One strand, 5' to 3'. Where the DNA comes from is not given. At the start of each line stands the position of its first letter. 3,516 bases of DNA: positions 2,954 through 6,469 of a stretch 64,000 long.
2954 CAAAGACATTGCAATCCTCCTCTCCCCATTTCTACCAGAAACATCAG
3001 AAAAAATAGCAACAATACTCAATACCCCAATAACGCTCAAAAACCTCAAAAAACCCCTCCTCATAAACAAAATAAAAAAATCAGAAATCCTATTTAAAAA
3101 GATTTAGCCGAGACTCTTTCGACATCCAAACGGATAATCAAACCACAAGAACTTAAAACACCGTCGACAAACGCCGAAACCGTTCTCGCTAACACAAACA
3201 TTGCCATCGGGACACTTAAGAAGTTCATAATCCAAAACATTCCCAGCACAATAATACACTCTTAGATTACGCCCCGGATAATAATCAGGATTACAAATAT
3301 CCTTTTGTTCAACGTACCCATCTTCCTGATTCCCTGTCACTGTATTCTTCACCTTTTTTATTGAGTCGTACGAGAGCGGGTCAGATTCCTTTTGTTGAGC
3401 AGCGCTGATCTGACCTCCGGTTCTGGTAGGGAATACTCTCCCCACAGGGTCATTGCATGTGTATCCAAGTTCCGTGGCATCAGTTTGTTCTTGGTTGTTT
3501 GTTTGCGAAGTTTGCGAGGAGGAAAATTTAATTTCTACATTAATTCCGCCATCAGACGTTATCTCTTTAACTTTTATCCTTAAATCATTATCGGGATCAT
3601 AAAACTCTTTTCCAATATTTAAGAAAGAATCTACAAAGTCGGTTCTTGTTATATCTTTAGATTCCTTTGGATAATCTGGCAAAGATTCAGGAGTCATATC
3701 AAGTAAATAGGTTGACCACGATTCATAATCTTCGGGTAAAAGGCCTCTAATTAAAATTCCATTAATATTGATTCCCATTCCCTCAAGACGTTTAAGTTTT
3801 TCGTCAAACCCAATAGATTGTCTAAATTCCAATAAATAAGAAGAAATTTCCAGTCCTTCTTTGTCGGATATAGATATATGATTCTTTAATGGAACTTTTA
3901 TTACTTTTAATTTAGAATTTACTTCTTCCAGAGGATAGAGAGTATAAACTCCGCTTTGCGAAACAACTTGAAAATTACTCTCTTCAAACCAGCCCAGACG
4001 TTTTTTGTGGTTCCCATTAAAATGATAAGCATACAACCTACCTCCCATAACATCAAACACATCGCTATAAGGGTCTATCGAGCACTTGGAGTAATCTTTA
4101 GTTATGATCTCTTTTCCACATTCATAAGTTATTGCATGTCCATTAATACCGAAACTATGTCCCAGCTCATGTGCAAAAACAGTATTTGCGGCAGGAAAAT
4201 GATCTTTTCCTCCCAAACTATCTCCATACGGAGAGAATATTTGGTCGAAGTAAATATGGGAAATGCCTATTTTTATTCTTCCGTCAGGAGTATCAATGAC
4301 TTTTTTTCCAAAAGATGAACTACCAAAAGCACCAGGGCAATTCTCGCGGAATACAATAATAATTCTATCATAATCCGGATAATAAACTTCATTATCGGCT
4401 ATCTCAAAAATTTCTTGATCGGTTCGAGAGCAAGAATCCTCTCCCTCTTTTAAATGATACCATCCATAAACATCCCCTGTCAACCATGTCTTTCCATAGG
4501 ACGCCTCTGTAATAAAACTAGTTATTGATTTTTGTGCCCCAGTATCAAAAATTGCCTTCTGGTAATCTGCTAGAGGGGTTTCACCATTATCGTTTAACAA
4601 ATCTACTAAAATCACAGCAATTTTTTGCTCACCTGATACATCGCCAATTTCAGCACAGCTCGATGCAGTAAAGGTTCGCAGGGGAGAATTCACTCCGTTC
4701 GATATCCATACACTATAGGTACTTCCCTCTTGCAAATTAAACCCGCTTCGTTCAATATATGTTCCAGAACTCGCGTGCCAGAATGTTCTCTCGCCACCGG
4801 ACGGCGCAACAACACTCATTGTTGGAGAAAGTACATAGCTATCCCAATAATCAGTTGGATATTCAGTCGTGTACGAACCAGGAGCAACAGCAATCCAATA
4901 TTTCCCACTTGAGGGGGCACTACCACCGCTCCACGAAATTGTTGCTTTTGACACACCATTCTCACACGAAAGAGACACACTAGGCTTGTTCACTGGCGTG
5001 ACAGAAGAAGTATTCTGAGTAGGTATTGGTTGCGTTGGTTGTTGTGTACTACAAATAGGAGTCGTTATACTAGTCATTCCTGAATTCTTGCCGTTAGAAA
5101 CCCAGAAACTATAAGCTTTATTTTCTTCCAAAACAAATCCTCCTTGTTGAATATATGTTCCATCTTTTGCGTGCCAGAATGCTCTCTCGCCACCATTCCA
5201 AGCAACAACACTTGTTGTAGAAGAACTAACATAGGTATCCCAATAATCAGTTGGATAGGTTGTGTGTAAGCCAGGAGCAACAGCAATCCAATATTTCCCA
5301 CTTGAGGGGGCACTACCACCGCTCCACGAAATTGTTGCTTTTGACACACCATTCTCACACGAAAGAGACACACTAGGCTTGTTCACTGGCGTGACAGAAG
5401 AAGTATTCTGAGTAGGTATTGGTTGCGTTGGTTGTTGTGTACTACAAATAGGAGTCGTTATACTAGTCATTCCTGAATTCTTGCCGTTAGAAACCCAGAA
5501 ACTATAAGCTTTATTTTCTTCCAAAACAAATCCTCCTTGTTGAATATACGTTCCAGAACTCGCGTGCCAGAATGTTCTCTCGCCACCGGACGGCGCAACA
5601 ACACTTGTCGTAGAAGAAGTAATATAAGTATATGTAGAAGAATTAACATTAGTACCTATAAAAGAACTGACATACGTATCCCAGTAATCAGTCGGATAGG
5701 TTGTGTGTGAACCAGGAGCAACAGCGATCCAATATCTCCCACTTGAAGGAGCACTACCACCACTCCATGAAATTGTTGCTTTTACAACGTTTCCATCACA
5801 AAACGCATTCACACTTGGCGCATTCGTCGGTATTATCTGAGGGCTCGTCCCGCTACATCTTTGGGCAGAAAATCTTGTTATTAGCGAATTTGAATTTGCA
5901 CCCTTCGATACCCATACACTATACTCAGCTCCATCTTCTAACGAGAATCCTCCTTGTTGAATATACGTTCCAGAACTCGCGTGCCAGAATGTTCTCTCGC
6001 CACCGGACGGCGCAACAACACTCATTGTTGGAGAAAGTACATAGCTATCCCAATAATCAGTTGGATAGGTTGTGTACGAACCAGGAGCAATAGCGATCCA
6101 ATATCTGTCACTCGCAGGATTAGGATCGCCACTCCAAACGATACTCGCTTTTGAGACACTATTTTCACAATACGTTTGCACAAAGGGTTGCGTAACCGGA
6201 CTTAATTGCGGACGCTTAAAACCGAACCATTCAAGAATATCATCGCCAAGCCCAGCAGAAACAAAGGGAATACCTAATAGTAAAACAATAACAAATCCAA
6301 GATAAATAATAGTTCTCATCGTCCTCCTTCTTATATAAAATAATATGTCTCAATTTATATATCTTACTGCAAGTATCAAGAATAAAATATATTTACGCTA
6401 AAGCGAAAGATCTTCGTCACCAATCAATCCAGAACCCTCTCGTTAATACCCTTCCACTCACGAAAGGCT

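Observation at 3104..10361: Tandem pair of giant paralogous secreted proteins built from an unrecognised W/Y-rich Cys-bounded module, one fused to an M6-like protease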

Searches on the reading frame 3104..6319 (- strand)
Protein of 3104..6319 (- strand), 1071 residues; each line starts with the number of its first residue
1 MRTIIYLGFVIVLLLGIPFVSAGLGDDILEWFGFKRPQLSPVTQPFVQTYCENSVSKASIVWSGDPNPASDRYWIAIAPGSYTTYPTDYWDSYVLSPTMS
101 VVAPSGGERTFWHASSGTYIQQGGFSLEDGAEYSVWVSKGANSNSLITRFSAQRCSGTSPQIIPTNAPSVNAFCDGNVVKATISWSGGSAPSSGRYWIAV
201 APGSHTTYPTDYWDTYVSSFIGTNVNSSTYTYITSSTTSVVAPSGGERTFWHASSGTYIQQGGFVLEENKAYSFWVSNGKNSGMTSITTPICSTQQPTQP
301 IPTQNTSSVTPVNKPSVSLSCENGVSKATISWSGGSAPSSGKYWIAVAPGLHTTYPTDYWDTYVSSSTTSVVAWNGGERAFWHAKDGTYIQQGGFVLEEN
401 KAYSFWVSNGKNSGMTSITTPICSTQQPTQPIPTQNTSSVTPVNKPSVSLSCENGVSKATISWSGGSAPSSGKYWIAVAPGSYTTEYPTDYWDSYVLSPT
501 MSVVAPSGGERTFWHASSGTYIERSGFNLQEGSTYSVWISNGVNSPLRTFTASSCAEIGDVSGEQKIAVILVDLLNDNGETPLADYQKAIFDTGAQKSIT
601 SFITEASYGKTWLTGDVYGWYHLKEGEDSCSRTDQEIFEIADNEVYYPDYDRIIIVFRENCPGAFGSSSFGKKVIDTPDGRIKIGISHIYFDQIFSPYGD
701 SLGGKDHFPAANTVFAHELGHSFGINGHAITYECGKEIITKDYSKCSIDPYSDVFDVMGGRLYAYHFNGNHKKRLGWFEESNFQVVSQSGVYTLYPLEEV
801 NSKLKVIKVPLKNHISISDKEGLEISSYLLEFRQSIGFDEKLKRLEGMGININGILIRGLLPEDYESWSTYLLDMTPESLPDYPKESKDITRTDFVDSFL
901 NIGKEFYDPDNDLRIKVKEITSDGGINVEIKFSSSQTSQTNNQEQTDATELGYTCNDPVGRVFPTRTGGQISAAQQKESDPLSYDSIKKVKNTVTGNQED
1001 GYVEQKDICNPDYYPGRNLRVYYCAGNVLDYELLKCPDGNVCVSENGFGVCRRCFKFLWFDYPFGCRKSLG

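Call 5: search_protein_families(library=pfam, proteins=[window:3104-6319:-], max_evalue=1)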
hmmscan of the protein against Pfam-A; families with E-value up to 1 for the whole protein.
window:3104-6319:- (1071 aa): 3 families
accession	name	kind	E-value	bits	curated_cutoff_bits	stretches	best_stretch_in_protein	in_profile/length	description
PF15513.11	DUF4651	-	0.004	17.5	22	0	260-280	35-55/61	Domain of unknown function (DUF4651)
PF13583.11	Reprolysin_4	-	0.031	14.4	22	1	713-735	137-158/203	Metallo-peptidase family M12B Reprolysin-like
PF13582.12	Reprolysin_3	-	0.098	13.6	22.4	1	712-725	107-120/123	Metallo-peptidase family M12B Reprolysin-like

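Call 6: search_protein_families(library=ncbifam, proteins=[window:3104-6319:-], max_evalue=1)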
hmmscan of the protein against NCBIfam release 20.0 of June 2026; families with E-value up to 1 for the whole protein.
window:3104-6319:- (1071 aa): 2 families
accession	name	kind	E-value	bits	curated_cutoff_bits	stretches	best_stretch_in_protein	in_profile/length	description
TIGR03296.1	M6dom_TIGR03296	domain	3.4e-06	27.2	110.8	1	583-811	12-255/286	M6 family metalloprotease domain-containing protein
NF038115.1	SVAGG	subfamily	0.041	12.9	150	1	711-736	174-200/407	SVAGG family GlyGly-CTERM protein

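Call 44: list_cluster_members(proteins=[window:3104-6319:-, window:6663-10361:-, window:1656-3107:+, window:15645-16835:-, window:44879-48619:+, window:56862-59693:+])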
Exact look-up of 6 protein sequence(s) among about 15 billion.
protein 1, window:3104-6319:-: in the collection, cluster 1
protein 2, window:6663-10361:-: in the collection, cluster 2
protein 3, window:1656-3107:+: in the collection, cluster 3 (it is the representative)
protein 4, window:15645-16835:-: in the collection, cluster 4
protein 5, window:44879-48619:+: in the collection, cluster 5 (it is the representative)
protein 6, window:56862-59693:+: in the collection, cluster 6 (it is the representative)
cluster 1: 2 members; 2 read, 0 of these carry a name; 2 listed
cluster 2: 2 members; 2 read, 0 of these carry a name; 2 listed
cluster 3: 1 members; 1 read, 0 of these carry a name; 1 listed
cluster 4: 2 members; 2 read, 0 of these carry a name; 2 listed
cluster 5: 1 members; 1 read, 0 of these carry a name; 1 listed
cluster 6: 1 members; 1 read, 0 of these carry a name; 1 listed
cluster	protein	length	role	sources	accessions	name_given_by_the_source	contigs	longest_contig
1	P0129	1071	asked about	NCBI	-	-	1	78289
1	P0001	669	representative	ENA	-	-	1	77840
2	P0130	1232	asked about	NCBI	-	-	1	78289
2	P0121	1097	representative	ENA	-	-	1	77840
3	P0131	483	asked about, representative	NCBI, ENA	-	-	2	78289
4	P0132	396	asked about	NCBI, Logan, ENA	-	-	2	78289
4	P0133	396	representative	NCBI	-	-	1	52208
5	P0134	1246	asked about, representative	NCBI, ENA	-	-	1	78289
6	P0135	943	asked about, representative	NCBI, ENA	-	-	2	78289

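Call 45: find_encoding_contigs(protein=window:3104-6319:-, flank=1000, max_places=3)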
Protein window:3104-6319:- (1071 aa): no gene with exactly this product is on record in the collection.

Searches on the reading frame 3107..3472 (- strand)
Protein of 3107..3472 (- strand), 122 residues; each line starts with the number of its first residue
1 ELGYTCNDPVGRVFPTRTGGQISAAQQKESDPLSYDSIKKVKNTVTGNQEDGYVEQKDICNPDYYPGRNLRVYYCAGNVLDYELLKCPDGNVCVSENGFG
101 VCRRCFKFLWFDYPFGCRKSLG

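Call 33: search_protein_families(library=pfam, proteins=[window:3107-3472:-], max_evalue=10)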
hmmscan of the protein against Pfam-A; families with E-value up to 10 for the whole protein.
seq(122 aa): 0 families

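Call 70: search_solved_structures(query=window:3107-3472:-, max_evalue=10)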
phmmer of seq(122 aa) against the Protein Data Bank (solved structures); distinct sequences matched with E-value up to 10: 5.
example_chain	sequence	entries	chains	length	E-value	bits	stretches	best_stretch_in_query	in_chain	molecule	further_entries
1pgj_A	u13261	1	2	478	0.36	14.8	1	61-108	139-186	6-PHOSPHOGLUCONATE DEHYDROGENASE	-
4jkk_A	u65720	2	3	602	0.87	13.6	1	43-113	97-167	Beta-glucuronidase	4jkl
8xyx_A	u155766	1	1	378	1.9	12.4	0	15-60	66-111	MT-a70 family protein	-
7yi8_B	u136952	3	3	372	2.2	12.3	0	15-60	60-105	MT-a70 family protein | mRNA m(6)A methyltransferase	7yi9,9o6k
8xyl_A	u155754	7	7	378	2.3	12.2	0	15-60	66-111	MT-a70 family protein | mRNA m(6)A methyltransferase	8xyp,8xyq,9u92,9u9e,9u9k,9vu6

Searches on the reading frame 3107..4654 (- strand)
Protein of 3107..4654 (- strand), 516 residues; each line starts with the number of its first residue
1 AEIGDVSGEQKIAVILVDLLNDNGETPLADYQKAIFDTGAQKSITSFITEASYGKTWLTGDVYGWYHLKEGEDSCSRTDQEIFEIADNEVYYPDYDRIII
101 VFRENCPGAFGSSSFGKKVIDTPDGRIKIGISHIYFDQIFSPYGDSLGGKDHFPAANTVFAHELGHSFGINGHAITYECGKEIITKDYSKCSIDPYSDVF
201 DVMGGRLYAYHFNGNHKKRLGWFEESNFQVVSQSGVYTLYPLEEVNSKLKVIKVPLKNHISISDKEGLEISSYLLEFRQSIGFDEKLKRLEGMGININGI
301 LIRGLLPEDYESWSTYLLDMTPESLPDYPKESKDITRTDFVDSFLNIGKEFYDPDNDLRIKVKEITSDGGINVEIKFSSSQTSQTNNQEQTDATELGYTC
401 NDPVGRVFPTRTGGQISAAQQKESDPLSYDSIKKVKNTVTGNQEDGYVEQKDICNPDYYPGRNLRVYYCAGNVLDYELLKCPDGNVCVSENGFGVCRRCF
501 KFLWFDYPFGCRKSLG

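Call 18: find_homologous_proteins(query=window:3107-4654:-, max_evalue=0.001)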
Query seq(516 aa) (516 aa): 412 proteins with E <= 0.001 among 8000 candidates; the best 120 are listed.
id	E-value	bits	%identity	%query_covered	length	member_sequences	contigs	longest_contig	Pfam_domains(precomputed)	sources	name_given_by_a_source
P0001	0.0e+0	1206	100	100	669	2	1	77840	-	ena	-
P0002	6.7e-71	258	38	73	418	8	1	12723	-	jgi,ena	-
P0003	5.5e-70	255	37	72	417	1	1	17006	-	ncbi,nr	ncbi:MAG: hypothetical protein Q8R53_06425 [Nanoarchaeota archaeon]|nr:hypothetical protein [Nanoarc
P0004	6.1e-45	173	34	72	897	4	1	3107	PF13688.13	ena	-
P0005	2.9e-32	131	29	73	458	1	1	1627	-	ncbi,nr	ncbi:MAG: hypothetical protein GY859_18550, partial [Desulfobacterales bacterium]|nr:hypothetical pr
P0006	6.7e-32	130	30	75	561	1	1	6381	PF18962.8,PF13860.13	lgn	-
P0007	1.2e-27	115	32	72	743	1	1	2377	PF17963.8,PF17892.8,PF17803.8,PF05548.18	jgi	jgi:hypothetical protein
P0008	2.2e-27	115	31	74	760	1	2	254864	PF17963.8,PF17892.8,PF17803.8,PF05548.18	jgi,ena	-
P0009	5.5e-27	113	30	73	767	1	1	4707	PF05548.18,PF01835.26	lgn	-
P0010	2.3e-26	111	28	80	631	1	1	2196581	PF05548.18,PF01835.26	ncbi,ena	-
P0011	9.9e-26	109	31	70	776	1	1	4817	PF17963.8,PF17892.8,PF17803.8,PF05548.18,PF19076.7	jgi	jgi:hypothetical protein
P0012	2.1e-25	108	30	73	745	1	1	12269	PF17963.8,PF17892.8,PF17803.8,PF05548.18,PF10633.16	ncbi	ncbi:Ig-like domain-containing protein [Pseudomonadota bacterium]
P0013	2.9e-25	108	30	73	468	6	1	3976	PF02369.23,PF13688.13,PF05548.18,PF13583.12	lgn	-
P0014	3.2e-25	107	29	68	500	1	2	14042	PF05548.18,PF01835.26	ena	-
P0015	3.6e-25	107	28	72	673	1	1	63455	PF23619.2,PF10633.16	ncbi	-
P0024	1.8e-24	105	29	79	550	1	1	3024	PF05548.18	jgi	jgi:Gametolysin peptidase M11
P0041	1.5e-23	102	29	74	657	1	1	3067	PF02369.23,PF05548.18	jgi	jgi:M6 family metalloprotease-like protein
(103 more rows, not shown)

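Call 21: find_encoding_contigs(protein=P0001, flank=10000, max_places=4)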
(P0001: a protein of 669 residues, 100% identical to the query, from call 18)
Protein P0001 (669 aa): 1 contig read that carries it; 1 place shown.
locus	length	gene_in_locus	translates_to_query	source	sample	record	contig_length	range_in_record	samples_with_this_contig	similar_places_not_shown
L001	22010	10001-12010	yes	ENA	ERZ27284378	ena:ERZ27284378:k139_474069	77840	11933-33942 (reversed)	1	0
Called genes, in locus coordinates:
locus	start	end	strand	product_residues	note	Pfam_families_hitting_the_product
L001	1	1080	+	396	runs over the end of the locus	PF13407:Peripla_BP_4 (faint), PF04348:LppC (weak), PF13433:Peripla_BP_5, PF13458:Peripla_BP_6, PF01094:ANF_receptor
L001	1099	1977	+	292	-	PF02653:BPD_transp_2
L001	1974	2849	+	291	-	PF02653:BPD_transp_2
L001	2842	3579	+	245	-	PF02463:SMC_N (faint), PF00005:ABC_tran, PF13304:AAA_21, PF12399:BCA_ABC_TP_C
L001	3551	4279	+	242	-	PF13175:AAA_15 (faint), PF00005:ABC_tran, PF13304:AAA_21 (faint)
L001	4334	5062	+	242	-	PF00483:NTP_transferase, PF12804:NTP_transf_3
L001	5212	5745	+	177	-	PF01909:NTP_transf_2, PF18765:Polbeta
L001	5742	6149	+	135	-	-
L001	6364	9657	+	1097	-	-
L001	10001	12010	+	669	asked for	-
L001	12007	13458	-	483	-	PF00133:tRNA-synt_1, PF01406:tRNA-synt_1e, PF09334:tRNA-synt_1g, PF00133:tRNA-synt_1, PF01406:tRNA-synt_1e (weak), PF08264:Anticodon_1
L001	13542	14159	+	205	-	PF14582:Metallophos_3 (faint), PF00149:Metallophos, PF12850:Metallophos_2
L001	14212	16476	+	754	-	PF01751:Toprim, PF01131:Topoisom_bac, PF01396:Zn_ribbon_Top1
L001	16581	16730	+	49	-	-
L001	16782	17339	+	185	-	-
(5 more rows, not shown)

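Call 85: find_encoding_contigs(protein=P0003, flank=8000, max_places=2)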
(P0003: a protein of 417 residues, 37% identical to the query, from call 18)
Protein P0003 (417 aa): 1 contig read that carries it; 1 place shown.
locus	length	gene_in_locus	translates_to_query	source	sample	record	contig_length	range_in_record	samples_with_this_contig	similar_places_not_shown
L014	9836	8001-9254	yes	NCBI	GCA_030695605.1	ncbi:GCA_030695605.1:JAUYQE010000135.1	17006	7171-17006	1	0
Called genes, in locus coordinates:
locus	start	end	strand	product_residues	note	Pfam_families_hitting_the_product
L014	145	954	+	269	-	PF01909:NTP_transf_2, PF18765:Polbeta (weak)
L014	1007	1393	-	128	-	-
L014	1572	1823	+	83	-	PF26688:RHH_12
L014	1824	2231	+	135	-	PF10130:PIN_2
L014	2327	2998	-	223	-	PF20582:UPF0758_N, PF04002:RadC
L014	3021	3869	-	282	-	PF02498:Bro-N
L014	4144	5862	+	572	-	PF00749:tRNA-synt_1c, PF03950:tRNA-synt_1c_C, PF20974:tRNA-synt_1c_C2 (faint)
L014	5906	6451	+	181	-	-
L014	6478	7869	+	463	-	PF00709:Adenylsucc_synt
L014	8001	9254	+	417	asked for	-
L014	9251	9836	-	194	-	?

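Call 86: find_encoding_contigs(protein=P0002, flank=8000, max_places=2)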
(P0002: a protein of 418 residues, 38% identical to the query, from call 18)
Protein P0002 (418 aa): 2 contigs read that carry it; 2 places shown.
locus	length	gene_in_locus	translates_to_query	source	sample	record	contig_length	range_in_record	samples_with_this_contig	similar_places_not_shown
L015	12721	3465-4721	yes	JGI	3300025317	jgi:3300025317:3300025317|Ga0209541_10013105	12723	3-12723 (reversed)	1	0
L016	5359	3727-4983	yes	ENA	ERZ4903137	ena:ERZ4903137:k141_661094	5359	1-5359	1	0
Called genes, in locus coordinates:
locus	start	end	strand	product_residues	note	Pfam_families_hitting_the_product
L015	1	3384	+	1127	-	?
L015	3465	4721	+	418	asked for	-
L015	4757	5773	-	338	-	PF05175:MTS, PF09445:Methyltransf_15, PF13847:Methyltransf_31, PF08241:Methyltransf_11, PF13649:Methyltransf_25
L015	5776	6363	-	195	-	-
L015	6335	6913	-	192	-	PF01909:NTP_transf_2, PF18765:Polbeta (weak)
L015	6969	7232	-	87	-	PF05239:PRC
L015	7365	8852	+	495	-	PF05345:He_PIG (weak)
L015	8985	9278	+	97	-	-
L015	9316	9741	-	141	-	-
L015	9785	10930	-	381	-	-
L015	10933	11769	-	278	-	-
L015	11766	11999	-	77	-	-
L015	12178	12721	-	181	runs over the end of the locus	?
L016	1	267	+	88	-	?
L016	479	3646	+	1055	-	PF05048:NosD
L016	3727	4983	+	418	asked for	-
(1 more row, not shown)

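Call 92: search_protein_families(library=ncbifam, proteins=[P0002, P0004, P0010, P0024, P0041], max_evalue=0.01)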
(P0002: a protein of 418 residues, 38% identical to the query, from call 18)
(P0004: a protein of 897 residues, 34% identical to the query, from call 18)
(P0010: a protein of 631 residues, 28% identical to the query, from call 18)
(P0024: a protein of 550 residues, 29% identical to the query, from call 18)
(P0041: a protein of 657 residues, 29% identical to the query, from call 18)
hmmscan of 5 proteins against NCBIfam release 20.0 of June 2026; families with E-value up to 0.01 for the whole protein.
P0002 (418 aa): 2 families
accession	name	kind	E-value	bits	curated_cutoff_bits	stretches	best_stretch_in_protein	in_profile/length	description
TIGR03296.1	M6dom_TIGR03296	domain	1.2e-05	25.3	110.8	1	64-284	13-255/286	M6 family metalloprotease domain-containing protein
NF038115.1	SVAGG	subfamily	0.0033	16.5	150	1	171-210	162-201/407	SVAGG family GlyGly-CTERM protein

P0004 (897 aa): 3 families
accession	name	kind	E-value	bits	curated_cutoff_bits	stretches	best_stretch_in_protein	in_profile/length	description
NF033662.1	acid_disulf_rpt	repeat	3e-18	65.3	41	4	607-632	4-29/32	acidic double-disulfide repeat-containing protein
TIGR03296.1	M6dom_TIGR03296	domain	1e-08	35.4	110.8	1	223-444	1-240/286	M6 family metalloprotease domain-containing protein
NF051884.1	ProteaseSapA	equivalog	0.0024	16.6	1200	1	332-411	132-211/644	protease SapA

P0010 (631 aa): 5 families
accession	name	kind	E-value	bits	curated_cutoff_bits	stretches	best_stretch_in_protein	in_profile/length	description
TIGR03296.1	M6dom_TIGR03296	domain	1.4e-11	44.8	110.8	1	293-443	131-269/286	M6 family metalloprotease domain-containing protein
NF033511.1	metallo_CpaA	exception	0.00022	19.7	750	1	298-351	465-517/575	metalloendopeptidase CpaA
NF052434.1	Mep72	equivalog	0.0027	16.3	645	1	328-364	135-164/573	biofilm-associated metzincin protease Mep72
NF038115.1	SVAGG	subfamily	0.0049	16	150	1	327-347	174-194/407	SVAGG family GlyGly-CTERM protein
TIGR03952.1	metzin_BF0631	equivalog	0.0079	15.2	208.1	0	329-347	234-252/351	zinc-dependent metalloproteinase lipoprotein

P0024 (550 aa): 1 family
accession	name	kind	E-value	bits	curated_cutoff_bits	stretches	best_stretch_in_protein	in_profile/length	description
TIGR03296.1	M6dom_TIGR03296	domain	6.2e-08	32.9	110.8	1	250-373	165-274/286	M6 family metalloprotease domain-containing protein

P0041 (657 aa): 2 families
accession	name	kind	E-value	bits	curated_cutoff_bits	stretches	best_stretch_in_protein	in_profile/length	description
TIGR03296.1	M6dom_TIGR03296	domain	6.3e-11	42.7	110.8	1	132-371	2-278/286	M6 family metalloprotease domain-containing protein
NF052434.1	Mep72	equivalog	0.0013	17.4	645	1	242-267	130-155/573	biofilm-associated metzincin protease Mep72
